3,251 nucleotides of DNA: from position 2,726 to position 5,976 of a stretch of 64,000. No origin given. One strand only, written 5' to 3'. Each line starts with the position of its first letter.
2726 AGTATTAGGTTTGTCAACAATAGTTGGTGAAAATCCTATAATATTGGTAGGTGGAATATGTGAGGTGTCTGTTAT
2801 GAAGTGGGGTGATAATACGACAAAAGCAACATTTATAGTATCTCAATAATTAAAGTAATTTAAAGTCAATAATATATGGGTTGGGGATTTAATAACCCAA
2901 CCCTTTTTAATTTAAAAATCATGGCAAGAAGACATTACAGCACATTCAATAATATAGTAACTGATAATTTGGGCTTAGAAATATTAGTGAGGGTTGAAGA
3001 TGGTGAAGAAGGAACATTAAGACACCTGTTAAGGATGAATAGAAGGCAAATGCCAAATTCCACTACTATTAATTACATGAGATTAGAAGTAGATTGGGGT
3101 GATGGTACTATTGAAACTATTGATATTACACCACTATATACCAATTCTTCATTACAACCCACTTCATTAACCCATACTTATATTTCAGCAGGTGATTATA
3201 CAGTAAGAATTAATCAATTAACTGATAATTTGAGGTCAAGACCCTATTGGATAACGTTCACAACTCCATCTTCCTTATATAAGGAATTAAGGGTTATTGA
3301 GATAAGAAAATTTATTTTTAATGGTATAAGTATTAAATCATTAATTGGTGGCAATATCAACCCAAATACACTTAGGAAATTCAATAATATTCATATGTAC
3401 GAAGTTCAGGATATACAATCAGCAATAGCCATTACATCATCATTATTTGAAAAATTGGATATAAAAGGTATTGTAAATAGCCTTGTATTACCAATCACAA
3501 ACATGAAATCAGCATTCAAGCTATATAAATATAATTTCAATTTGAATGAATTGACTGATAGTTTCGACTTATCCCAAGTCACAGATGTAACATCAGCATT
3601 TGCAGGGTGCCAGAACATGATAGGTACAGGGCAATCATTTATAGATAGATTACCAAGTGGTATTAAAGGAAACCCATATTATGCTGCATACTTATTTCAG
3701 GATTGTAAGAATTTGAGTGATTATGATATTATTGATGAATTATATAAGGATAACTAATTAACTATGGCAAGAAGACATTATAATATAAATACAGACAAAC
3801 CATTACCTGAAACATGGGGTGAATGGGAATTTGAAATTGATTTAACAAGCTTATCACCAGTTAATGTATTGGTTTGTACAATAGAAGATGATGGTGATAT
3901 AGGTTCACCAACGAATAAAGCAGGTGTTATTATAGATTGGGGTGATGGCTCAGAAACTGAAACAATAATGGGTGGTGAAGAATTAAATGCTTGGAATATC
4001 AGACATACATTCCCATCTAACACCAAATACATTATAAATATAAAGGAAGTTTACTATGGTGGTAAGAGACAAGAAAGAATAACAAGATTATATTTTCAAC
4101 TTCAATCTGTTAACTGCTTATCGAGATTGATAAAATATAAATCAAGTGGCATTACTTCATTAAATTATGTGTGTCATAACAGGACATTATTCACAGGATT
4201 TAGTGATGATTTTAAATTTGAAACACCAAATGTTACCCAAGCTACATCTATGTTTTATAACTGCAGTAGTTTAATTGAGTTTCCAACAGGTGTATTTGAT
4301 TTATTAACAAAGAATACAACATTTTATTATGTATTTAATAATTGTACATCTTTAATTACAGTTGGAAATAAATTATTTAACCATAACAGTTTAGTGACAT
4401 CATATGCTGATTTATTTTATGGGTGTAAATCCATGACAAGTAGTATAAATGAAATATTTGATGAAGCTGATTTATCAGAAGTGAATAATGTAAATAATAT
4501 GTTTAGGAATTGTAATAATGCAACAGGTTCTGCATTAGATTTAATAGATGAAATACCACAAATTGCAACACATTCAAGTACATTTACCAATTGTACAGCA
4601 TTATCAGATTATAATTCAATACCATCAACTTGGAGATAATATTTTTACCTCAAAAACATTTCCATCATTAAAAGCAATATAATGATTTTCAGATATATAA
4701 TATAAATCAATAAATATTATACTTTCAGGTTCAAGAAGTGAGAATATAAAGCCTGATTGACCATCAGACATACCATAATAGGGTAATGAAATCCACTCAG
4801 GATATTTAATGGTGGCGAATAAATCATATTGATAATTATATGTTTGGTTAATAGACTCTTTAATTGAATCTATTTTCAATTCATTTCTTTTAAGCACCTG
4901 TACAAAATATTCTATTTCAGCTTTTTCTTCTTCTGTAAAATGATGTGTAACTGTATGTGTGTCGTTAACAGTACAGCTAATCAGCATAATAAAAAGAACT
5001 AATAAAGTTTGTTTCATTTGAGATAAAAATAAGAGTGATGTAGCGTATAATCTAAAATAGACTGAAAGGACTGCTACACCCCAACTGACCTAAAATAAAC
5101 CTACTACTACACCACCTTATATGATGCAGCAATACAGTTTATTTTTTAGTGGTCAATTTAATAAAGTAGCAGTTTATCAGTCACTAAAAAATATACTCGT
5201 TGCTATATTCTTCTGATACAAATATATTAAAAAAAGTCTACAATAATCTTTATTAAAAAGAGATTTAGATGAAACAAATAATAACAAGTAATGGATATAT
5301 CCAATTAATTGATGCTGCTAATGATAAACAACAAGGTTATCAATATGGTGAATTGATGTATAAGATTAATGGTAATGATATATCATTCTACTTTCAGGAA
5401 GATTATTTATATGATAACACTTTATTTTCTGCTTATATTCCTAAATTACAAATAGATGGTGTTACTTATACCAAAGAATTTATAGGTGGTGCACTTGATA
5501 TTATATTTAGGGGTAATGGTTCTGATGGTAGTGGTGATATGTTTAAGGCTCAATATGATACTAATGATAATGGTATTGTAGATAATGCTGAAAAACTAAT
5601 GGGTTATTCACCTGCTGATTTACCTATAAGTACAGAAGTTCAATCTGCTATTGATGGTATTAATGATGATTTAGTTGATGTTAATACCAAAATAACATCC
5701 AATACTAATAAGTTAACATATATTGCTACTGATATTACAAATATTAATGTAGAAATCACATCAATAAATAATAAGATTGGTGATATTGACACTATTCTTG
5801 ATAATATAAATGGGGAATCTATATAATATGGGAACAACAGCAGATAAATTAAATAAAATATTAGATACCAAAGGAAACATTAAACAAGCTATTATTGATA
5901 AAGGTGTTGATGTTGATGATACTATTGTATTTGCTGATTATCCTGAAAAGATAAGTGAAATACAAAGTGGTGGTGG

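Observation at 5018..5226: Conserved ~200-nt switch-like leader RNA (copy A) with compensatory base changes versus copy B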

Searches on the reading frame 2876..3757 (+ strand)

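Call 14: search_protein_families(library=pfam, proteins=[window:2876-3757:+], max_evalue=0.01)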
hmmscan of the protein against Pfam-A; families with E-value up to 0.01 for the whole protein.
window:2876-3757:+ (293 aa): 0 families

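Call 15: search_protein_families(library=phrogs, proteins=[window:2876-3757:+], max_evalue=0.001)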
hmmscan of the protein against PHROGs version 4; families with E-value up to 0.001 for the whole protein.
window:2876-3757:+ (293 aa): 1 family
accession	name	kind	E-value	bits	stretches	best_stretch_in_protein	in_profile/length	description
phrog_9915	-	unknown function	6.5e-06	24.7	1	199-286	1718-1804/1813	-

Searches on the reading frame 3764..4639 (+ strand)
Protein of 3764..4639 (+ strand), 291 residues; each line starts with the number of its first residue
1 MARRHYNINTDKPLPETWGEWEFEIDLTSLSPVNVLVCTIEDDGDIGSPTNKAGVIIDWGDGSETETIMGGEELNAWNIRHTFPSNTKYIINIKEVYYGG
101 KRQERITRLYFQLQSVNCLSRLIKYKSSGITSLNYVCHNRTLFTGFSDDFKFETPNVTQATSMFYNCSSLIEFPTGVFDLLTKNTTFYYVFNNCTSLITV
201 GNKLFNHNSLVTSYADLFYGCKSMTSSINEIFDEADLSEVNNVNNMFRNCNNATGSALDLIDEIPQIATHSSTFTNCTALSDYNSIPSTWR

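Call 14: search_protein_families(library=pfam, proteins=[window:3764-4639:+], max_evalue=0.01)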
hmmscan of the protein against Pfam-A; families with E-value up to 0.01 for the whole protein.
window:3764-4639:+ (291 aa): 1 family
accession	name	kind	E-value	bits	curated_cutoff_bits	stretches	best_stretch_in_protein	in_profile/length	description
PF03382.20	DUF285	-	5.8e-08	32.9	25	3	151-253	19-113/120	Mycoplasma protein of unknown function, DUF285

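Call 15: search_protein_families(library=phrogs, proteins=[window:3764-4639:+], max_evalue=0.001)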
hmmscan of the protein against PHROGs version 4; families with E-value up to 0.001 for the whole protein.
window:3764-4639:+ (291 aa): 1 family
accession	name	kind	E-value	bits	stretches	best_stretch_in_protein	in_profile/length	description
phrog_9915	-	unknown function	6.5e-45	154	2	155-291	1674-1809/1813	-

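Call 57: find_homologous_proteins(query=window:3764-4639:+, max_evalue=1e-20)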
Query window:3764-4639:+ (291 aa): 4 proteins with E <= 1e-20 among 508 candidates.
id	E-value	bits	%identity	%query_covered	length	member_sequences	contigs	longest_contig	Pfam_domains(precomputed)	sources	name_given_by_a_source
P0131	4.5e-196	668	100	100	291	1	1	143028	PF03382.21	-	-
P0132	3.8e-142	491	73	100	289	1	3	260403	PF03382.21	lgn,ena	-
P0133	4.7e-73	264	43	100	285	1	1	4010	-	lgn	-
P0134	1.8e-68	249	43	100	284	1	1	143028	-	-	-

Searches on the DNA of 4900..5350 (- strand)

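Call 12: search_dna_similar(query=window:5018-5240:-, collection=phages, mode=distant, max_evalue=1)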
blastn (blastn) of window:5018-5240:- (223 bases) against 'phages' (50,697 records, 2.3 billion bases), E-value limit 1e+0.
Records with a match: 2; places in all: 2; records where one place covers at least 80% of the query: 0.
Best place of each record, by identity: 80-90% 2.
By first word of the organism name: Sulfolobus 2.
By host as written in the record: Sulfolobus 2.
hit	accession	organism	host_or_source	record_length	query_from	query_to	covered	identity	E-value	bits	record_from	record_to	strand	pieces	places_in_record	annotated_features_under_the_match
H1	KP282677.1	Sulfolobus monocaudavirus SMV3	Sulfolobus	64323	3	42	18%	85.0%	7e-1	40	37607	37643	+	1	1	hypothetical protein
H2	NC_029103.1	Sulfolobus monocaudavirus SMV3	Sulfolobus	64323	3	42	18%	85.0%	7e-1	40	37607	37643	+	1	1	virion structural protein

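Call 47: build_rna_model(alignment_id=A5)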
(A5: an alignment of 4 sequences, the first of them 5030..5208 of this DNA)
Model R1 built from alignment A5 (4 sequences, 192 columns); structure: RNAalifold consensus.
model positions 184; base pairs 57; branch points 0; effective number of sequences 1.07; information 0.589 bits per position. Calibrated on 0.2 Mb of random sequence (short: E-values are rough).
structure used (alignment columns):
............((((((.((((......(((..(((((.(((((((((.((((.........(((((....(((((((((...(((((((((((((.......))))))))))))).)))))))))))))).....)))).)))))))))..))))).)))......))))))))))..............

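Call 48: search_with_rna_model(model_id=R1, sources=[window, L008, L009, L010, L011, L012, L013, L014, L015, L016, L017, L018, L019, L020, L021, L022, L023, L024, L025, L026, L027, L028, L029, L030, L031, L032, L033], max_evalue=10)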
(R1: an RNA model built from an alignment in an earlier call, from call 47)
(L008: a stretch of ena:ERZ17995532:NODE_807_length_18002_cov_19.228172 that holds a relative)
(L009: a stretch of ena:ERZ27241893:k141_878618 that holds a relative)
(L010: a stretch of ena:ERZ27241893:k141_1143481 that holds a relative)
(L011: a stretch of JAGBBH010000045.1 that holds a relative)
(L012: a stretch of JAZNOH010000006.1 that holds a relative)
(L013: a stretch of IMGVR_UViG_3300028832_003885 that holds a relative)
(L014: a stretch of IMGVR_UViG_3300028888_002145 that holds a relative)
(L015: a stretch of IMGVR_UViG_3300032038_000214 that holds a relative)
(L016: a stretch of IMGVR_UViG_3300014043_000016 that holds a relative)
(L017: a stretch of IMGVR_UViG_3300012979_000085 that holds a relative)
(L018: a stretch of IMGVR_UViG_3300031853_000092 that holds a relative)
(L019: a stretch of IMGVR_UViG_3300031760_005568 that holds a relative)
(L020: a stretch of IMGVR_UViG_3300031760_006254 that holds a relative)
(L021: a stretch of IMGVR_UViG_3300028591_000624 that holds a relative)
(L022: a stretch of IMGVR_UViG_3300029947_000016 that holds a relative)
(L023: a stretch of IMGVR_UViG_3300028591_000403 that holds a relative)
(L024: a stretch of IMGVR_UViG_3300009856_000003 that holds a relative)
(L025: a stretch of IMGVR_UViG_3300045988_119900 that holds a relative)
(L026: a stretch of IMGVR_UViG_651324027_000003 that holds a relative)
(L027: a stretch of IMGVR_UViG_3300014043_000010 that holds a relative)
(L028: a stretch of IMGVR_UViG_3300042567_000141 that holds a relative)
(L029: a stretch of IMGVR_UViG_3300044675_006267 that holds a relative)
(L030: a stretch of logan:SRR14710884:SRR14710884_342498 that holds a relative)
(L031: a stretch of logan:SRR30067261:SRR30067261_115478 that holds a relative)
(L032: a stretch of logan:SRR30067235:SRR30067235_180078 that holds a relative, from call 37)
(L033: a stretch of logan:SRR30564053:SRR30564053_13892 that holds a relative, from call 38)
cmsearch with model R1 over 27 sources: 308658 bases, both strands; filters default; matches with E-value up to 10: 9.
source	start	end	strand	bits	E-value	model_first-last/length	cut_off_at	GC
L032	2340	2527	-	198.1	1.1e-44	1-184/184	no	0.35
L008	4198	4380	-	192.1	3.2e-43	1-184/184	no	0.36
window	42159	42346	-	190.7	7e-43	1-184/184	no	0.34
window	5031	5208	-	179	4.6e-40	1-184/184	no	0.33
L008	4205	4373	+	18.8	0.26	1-184/184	no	0.36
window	5034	5212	+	17.7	0.49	1-184/184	no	0.32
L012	353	562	-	14.9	2.3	1-184/184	no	0.3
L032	2671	2738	+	14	4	1-184/184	no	0.26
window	25394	25452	-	13.1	6.6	1-184/184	no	0.22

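Call 49: search_rna_families(source=window, start=4900, end=5350, threshold=evalue, max_evalue=10)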
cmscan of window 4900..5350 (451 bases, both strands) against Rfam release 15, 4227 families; matches with E-value up to 10: 9.
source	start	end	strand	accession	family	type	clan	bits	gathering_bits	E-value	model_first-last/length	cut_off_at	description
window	5082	5153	-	RF03709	MIR1878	Gene; miRNA;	-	19.4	70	0.54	1-100/100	no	MIR1878 microRNA precursor family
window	5070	5173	-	RF04071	MIR2863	Gene; miRNA;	CL00139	17.1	94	1.3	1-113/113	no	MIR2863 microRNA precursor family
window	5321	5347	+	RF00617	cHP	Cis-reg;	CL00129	16.4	40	1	1-45/45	no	Flavivirus capsid hairpin cHP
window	5048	5093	+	RF01829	sR6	Gene; snRNA; snoRNA; CD-box;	-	16.3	60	7.2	1-53/53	no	sR6 snoRNA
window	5163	5234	+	RF01467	rli36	Gene; sRNA;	-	15.6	50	6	1-84/84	no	Listeria sRNA rli36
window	5103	5173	-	RF02625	WsnRNA46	Gene; sRNA;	-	15.4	65.3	4.4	39-114/151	no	Wolbachia sRNA 46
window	5030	5101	+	RF00569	SNORD19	Gene; snRNA; snoRNA; CD-box;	CL00048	14.9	35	8.7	1-76/76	no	Small nucleolar RNA SNORD19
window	4941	5008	+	RF02925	6A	Gene; sRNA;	-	14.5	41.2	9.2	1-52/52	no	6A RNA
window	5272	5311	+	RF01675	CrcZ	Gene; sRNA;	-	8.9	95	3.6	1-398/398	no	Pseudomonas sRNA CrcZ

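Call 60: search_with_rna_model(model_id=R1, sources=[window, L008, L032], max_evalue=1e-10, make_alignment=true)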
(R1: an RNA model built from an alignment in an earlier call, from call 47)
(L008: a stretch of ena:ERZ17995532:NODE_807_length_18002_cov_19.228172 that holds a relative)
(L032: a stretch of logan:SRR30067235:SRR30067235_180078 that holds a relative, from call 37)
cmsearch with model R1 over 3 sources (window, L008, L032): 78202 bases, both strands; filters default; matches with E-value up to 1e-10: 4.
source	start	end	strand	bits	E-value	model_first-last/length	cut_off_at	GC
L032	2340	2527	-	198.1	2.9e-45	1-184/184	no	0.35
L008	4198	4380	-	192.1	8e-44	1-184/184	no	0.36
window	42159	42346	-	190.7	1.8e-43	1-184/184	no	0.34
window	5031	5208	-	179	1.2e-40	1-184/184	no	0.33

Alignment A6: 4 matches aligned to the model, 189 columns, each read 5' to 3' on its own strand. Consensus structure (alignment columns), stored with it:
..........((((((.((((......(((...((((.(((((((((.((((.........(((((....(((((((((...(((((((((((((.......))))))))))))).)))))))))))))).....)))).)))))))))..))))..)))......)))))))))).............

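Call 109: search_dna_similar(query=window:5018-5226:-, collection=plasmids, mode=distant, max_evalue=0.1, max_rows=10)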
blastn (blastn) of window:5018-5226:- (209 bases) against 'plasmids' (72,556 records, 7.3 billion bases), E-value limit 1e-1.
No match.

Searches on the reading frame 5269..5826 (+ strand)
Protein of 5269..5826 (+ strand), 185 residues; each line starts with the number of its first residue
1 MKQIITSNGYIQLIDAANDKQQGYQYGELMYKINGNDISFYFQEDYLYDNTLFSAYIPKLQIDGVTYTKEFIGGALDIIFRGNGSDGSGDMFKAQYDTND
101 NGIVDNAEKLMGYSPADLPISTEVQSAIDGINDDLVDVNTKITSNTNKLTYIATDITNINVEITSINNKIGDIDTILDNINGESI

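Call 14: search_protein_families(library=pfam, proteins=[window:5269-5826:+], max_evalue=0.01)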
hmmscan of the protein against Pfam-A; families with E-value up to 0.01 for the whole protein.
window:5269-5826:+ (185 aa): 1 family
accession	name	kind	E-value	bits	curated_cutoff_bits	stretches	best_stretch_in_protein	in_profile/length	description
PF04513.17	Baculo_PEP_C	-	0.00094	19.7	38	1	120-180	50-111/140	Baculovirus polyhedron envelope protein, PEP, C terminus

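Call 15: search_protein_families(library=phrogs, proteins=[window:5269-5826:+], max_evalue=0.001)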
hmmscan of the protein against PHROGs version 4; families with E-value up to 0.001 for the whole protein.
window:5269-5826:+ (185 aa): 0 families

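Call 36: find_homologous_proteins(query=window:5269-5826:+)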
Query window:5269-5826:+ (185 aa): 10 proteins with E <= 0.001 among 142 candidates.
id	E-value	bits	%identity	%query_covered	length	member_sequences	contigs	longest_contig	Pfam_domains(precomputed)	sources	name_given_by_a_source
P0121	1.7e-112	391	100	100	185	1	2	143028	-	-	-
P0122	5.6e-73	263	71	100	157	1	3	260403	-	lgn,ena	-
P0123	1.5e-55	206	59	100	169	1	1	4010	-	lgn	-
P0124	1.1e-52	197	58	99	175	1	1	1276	-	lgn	-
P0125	1.6e-5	43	54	26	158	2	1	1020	-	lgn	-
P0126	1.9e-5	43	43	43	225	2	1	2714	-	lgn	-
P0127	1.9e-5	43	43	43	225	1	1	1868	-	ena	-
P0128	2.9e-5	42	53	24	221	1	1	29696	-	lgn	-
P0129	8.7e-5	41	51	24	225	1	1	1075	-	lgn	-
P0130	5.0e-4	38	35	49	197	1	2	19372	-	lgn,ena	-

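Call 37: find_encoding_contigs(protein=P0123, flank=4000, max_places=3)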
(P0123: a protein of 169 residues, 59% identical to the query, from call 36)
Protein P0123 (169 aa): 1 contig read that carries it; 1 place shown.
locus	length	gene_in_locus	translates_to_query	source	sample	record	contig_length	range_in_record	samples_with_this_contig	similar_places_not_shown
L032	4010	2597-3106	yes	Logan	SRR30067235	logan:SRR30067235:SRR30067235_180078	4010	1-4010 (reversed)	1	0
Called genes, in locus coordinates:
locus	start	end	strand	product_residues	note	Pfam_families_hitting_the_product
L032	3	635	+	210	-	?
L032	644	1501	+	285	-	-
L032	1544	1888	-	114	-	-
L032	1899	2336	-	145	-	-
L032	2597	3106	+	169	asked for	-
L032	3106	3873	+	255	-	PF13306:LRR_5 (weak), PF03382:DUF285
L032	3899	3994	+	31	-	-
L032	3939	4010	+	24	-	?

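Call 38: find_encoding_contigs(protein=P0124, flank=4000, max_places=3)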
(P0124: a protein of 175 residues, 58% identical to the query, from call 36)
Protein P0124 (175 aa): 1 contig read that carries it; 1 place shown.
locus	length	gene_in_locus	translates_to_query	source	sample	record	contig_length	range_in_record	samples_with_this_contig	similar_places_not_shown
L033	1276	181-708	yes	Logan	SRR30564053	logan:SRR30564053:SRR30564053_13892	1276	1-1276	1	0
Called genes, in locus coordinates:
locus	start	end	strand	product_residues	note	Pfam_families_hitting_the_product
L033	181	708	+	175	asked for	-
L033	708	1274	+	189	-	?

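Call 50: find_encoding_contigs(protein=P0128, flank=4000, max_places=3)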
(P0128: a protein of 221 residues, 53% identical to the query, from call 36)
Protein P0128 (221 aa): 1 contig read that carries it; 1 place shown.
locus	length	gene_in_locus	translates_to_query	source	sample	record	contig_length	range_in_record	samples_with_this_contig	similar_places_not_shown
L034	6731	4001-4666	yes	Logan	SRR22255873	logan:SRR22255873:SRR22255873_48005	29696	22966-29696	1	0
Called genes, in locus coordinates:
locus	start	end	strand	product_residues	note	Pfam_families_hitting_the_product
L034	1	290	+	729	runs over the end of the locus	PF04513:Baculo_PEP_C (faint), PF20155:TMP_3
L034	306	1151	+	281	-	PF22768:SPP1_Dit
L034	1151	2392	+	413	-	PF14594:Sipho_Gp37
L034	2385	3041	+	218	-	-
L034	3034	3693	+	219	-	-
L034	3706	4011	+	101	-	-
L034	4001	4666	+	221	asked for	-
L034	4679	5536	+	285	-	-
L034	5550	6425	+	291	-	PF00877:NLPC_P60 (weak), PF01471:PG_binding_1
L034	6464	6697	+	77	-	-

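Call 51: find_encoding_contigs(protein=P0130, flank=4000, max_places=3)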
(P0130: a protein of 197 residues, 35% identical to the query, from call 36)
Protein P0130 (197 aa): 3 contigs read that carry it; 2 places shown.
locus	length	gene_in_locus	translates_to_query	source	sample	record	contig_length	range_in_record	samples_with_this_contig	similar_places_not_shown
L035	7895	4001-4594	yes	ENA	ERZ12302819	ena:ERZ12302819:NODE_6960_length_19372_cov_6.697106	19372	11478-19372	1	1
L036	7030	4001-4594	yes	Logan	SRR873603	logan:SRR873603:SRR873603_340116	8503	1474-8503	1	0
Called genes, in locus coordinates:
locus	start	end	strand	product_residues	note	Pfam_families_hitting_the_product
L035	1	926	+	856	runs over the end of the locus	PF10145:PhageMin_Tail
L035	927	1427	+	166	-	-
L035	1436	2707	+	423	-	-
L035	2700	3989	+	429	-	-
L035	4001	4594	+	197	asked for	-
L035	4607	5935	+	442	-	-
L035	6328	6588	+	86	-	-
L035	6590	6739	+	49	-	-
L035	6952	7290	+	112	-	-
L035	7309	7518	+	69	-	PF16945:Phage_r1t_holin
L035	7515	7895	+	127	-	?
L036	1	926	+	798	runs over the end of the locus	?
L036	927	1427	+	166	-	-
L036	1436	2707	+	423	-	-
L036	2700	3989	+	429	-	-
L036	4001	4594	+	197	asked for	-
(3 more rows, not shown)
